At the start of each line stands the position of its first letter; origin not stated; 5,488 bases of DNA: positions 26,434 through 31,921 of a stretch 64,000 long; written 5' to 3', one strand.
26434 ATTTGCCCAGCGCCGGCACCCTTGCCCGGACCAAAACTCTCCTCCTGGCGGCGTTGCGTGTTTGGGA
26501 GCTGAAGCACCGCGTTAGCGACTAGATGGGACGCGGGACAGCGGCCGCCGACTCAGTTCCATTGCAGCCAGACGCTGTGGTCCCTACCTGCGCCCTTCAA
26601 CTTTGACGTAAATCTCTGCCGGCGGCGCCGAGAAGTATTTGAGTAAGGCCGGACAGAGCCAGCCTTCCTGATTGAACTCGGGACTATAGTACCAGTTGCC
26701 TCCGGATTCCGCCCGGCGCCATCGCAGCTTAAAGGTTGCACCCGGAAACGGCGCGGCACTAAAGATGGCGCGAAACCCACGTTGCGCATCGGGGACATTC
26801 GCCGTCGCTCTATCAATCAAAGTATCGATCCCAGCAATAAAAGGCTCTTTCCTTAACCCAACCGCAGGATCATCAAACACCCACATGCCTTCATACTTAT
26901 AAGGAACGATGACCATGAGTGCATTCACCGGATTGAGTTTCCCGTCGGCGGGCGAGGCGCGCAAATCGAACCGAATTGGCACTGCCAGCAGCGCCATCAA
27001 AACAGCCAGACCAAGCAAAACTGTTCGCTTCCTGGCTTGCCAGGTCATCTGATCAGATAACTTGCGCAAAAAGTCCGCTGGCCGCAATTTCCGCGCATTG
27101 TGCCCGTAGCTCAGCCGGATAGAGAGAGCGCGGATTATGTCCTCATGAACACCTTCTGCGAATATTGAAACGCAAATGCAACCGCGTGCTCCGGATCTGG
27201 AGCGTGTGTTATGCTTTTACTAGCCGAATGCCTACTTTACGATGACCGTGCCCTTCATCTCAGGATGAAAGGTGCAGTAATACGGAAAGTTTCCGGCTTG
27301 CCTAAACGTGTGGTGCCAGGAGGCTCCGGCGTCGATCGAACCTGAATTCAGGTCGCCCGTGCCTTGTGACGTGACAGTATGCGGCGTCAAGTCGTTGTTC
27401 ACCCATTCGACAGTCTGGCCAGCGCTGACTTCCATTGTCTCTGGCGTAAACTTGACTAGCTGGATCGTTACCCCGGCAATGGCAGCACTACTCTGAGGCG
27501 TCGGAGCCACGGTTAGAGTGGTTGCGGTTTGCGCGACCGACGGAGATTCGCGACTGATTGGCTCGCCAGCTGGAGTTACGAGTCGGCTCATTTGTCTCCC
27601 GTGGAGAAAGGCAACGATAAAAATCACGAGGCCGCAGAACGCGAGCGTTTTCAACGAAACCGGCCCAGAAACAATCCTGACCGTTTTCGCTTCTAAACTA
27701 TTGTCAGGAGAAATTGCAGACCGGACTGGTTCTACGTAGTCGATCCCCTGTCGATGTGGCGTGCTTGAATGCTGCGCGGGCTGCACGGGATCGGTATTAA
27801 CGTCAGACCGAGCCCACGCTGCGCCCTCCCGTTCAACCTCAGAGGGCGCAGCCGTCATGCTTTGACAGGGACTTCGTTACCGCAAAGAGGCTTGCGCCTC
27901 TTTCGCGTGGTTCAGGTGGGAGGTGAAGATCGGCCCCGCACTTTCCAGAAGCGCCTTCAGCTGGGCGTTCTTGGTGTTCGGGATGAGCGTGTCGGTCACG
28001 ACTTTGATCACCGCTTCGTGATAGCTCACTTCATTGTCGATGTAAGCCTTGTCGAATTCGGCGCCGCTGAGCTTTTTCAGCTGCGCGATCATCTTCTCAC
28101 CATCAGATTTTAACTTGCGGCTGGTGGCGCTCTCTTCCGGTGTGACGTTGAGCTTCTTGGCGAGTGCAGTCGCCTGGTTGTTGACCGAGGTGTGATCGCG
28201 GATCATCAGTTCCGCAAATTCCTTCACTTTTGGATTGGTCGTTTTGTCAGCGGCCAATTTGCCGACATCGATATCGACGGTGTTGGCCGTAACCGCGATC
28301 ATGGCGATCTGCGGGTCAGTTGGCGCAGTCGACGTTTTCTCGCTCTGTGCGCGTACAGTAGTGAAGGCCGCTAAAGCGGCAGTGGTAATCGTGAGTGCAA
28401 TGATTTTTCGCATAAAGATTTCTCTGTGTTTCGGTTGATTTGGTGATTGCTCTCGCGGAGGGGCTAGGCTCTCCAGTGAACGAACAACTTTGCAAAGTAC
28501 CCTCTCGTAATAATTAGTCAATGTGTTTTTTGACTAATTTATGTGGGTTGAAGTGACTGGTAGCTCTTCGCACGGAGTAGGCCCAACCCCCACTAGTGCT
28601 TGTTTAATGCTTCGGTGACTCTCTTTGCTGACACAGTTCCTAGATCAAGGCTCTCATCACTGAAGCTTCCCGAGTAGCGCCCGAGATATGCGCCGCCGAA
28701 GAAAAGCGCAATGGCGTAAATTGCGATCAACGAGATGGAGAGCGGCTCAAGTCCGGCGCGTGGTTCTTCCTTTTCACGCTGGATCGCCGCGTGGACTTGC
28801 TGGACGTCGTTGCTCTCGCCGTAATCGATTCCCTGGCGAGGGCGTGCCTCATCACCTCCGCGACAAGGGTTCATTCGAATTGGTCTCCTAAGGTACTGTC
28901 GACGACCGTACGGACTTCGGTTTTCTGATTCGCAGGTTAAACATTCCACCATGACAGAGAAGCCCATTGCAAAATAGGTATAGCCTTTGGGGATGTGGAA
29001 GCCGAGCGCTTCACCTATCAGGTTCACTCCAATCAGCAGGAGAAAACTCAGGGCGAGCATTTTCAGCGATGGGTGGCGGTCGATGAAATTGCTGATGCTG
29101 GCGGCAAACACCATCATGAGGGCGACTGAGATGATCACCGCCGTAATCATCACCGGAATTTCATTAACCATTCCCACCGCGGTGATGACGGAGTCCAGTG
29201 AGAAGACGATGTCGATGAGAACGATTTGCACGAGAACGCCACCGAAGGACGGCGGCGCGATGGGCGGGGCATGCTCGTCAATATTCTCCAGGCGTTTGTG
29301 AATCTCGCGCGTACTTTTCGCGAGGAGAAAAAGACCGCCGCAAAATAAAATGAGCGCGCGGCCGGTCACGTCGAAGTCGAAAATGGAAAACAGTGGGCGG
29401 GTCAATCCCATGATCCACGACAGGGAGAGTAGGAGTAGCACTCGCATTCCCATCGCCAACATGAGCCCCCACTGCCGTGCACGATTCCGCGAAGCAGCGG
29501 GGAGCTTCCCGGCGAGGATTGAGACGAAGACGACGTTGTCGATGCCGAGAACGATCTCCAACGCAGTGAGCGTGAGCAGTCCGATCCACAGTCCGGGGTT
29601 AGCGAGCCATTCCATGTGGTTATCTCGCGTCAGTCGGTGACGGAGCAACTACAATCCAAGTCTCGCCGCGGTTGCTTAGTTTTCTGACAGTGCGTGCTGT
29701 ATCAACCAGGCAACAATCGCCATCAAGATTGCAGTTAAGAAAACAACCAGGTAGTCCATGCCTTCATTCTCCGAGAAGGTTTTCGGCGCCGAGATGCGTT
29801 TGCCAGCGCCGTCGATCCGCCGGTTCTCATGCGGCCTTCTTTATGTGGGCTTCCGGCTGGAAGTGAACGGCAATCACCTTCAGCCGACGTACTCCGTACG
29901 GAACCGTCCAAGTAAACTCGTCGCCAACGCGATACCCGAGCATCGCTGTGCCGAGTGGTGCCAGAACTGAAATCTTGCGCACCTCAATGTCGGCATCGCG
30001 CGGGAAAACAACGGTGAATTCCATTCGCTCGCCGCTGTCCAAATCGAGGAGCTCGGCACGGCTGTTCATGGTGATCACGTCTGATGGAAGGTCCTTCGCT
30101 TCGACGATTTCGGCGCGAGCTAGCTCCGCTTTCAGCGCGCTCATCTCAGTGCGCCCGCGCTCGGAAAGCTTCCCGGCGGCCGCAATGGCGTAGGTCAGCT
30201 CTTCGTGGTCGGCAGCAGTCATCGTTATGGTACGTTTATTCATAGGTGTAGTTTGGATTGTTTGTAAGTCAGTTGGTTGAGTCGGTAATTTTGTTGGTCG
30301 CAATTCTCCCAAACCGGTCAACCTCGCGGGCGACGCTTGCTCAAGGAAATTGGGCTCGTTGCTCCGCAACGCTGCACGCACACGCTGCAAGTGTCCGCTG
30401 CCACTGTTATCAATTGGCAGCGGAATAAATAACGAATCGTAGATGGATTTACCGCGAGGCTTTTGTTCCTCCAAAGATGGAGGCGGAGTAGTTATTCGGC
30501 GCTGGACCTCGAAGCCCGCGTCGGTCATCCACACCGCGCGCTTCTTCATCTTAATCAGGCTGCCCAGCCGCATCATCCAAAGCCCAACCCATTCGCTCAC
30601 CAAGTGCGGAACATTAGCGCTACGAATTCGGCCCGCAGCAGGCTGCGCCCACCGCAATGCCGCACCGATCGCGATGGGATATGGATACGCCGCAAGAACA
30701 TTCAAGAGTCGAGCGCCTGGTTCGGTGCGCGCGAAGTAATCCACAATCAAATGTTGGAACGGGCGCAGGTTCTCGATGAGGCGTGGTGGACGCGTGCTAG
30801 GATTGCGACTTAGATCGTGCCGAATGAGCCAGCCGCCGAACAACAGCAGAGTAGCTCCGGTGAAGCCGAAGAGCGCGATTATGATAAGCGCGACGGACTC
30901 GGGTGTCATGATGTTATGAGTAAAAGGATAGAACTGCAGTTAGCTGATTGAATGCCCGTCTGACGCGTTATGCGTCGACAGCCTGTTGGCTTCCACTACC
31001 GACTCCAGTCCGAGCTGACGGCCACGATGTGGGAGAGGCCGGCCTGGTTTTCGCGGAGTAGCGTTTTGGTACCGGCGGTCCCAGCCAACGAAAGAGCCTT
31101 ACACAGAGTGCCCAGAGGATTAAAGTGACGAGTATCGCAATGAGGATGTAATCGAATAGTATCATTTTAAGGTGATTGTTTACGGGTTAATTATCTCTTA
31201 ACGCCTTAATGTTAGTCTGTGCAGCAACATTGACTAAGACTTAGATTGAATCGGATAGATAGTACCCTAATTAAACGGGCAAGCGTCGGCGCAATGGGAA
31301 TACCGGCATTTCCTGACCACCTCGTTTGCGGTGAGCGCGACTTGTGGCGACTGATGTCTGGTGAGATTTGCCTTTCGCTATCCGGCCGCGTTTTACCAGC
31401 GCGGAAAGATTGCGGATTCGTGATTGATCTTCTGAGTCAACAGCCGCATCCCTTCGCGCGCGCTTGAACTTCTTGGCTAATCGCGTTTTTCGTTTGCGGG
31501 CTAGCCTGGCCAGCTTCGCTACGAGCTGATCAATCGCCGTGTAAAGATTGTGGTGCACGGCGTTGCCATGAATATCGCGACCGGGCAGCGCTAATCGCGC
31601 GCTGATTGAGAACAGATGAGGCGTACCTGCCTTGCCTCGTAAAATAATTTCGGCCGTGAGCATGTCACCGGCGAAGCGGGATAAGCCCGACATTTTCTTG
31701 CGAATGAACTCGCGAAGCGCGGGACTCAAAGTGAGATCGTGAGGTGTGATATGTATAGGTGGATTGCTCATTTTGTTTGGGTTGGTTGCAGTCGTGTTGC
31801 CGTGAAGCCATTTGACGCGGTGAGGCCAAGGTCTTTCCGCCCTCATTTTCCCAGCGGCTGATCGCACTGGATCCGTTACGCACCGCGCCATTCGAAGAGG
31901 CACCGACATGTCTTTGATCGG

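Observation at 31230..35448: Near-invariant 12-mer box upstream of four minus-strand gene strings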

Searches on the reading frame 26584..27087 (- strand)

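Call 9: search_protein_families(library=pfam, proteins=[window:26584-27087:-], max_evalue=0.001)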
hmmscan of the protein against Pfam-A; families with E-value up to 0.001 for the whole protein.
window:26584-27087:- (167 aa): 1 family
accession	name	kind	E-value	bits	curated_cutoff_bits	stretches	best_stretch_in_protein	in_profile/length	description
PF20475.3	DUF6717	-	2.7e-14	54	27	1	60-163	5-114/115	Family of unknown function (DUF6717)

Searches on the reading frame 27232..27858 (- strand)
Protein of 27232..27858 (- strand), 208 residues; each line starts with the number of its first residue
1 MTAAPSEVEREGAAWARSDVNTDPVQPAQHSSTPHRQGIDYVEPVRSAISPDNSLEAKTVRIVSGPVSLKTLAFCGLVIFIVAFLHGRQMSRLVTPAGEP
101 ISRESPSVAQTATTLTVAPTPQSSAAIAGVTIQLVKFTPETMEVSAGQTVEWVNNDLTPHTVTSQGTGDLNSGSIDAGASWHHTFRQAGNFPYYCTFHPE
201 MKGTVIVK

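Call 9: search_protein_families(library=pfam, proteins=[window:27232-27858:-], max_evalue=0.001)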
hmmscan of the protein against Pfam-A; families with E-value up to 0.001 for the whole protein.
window:27232-27858:- (208 aa): 2 families
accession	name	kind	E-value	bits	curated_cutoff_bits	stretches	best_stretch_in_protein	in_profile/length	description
PF13473.12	Cupredoxin_1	-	4.3e-11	43.2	27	1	116-207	11-104/104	Cupredoxin-like domain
PF00127.26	Copper-bind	-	9.5e-10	39.2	21.2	1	130-208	7-99/99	Copper binding proteins, plastocyanin/azurin family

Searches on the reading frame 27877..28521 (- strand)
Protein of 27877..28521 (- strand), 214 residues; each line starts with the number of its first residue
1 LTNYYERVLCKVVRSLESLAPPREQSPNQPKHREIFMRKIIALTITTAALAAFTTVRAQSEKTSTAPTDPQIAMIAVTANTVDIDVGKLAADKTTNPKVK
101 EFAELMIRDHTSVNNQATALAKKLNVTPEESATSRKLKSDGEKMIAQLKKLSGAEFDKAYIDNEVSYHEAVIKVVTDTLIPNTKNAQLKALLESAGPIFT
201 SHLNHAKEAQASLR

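Call 9: search_protein_families(library=pfam, proteins=[window:27877-28521:-], max_evalue=0.001)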
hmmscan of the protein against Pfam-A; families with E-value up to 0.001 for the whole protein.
window:27877-28521:- (214 aa): 2 families
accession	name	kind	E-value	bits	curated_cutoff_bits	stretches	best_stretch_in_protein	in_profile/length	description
PF13628.12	DUF4142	-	9.9e-41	139.7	27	1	68-208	2-137/138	Domain of unknown function (DUF4142)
PF03713.19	DUF305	-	6.6e-07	30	27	1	84-193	16-134/151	Domain of unknown function (DUF305)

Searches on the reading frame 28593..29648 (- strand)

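Call 9: search_protein_families(library=pfam, proteins=[window:28593-29648:-], max_evalue=0.001)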
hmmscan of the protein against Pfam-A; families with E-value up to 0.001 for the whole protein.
window:28593-29648:- (351 aa): 1 family
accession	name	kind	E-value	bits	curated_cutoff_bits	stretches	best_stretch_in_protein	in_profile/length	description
PF03741.22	TerC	-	2.7e-47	161.2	27.8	1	26-212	2-176/178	Integral membrane protein TerC family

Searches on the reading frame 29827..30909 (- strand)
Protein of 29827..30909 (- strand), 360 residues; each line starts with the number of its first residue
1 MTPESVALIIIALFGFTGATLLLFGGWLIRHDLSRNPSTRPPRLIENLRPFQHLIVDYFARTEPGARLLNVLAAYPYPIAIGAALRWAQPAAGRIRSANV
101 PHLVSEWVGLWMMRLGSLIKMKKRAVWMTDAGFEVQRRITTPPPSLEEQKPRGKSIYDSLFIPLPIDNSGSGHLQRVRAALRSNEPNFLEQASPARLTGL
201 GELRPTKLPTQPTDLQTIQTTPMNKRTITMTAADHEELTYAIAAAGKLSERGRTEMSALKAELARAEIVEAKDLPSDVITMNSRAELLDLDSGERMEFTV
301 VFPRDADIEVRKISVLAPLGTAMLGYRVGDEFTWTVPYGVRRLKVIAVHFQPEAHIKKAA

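Call 7: search_protein_families(library=pfam, proteins=[window:29827-30909:-], max_evalue=0.01)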
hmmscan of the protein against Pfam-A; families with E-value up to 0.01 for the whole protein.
window:29827-30909:- (360 aa): 2 families
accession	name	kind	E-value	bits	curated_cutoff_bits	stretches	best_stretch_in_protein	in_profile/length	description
PF01272.25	GreA_GreB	-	2.4e-22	79.1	26.9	1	275-349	2-76/77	Transcription elongation factor, GreA/GreB, C-term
PF14760.11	Rnk_N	-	0.0012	19.7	23.7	1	227-269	2-41/41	Rnk N-terminus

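Call 24: search_protein_families(library=ncbifam, proteins=[window:29827-30909:-], max_evalue=0.001)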
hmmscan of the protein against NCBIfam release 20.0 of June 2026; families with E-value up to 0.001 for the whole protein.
window:29827-30909:- (360 aa): 11 families
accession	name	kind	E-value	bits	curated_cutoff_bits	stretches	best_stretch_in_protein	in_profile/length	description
NF004396.0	PRK05753.1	equivalog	2.9e-33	114.5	109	1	223-355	2-132/137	nucleoside diphosphate kinase regulator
TIGR01462.1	greA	subfamily_domain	2.7e-18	66.5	139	1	253-348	55-150/151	transcription elongation factor GreA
NF001261.0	PRK00226.1-2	equivalog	1.6e-16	60.6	167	1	255-351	61-157/157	transcription elongation factor GreA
NF001263.0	PRK00226.1-4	equivalog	2.5e-14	53.4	145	1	255-349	64-158/160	transcription elongation factor GreA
NF001264.0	PRK00226.1-5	equivalog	6e-11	42.4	180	1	256-350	62-157/158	transcription elongation factor GreA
NF011309.0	PRK14720.1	equivalog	6.4e-10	37.8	714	1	254-346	806-898/906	transcription elongation factor GreA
NF002506.1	PRK01885.1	equivalog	3.6e-08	33.2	188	1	259-351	64-155/156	transcription elongation factor GreB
NF004969.0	PRK06330.1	equivalog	3.6e-07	29.2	697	1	250-335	619-703/718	transcript cleavage factor/unknown domain fusion protein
NF001260.0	PRK00226.1-1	equivalog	1.7e-06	27.7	234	1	255-349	63-157/160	transcription elongation factor GreA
TIGR01461.1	greB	equivalog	0.0002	21.2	171.05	1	259-350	64-154/156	transcription elongation factor GreB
NF004548.0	PRK05892.1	equivalog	0.00085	19.3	126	0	307-349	111-155/158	nucleoside diphosphate kinase regulator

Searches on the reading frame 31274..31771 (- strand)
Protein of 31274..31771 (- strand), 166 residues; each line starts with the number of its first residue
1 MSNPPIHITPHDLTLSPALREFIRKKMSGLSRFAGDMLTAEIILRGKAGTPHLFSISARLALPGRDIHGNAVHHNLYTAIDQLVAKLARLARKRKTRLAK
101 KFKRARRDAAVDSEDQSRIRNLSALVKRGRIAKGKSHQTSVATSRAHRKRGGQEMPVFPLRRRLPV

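Call 7: search_protein_families(library=pfam, proteins=[window:31274-31771:-], max_evalue=0.01)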
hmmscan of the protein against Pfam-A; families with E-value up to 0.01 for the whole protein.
seq(166 aa): 1 family
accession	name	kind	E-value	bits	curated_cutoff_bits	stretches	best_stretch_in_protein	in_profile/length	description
PF02482.25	Ribosomal_S30AE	-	6.2e-16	59.3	23.7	1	6-98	1-87/88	Sigma 54 modulation protein / S30EA ribosomal protein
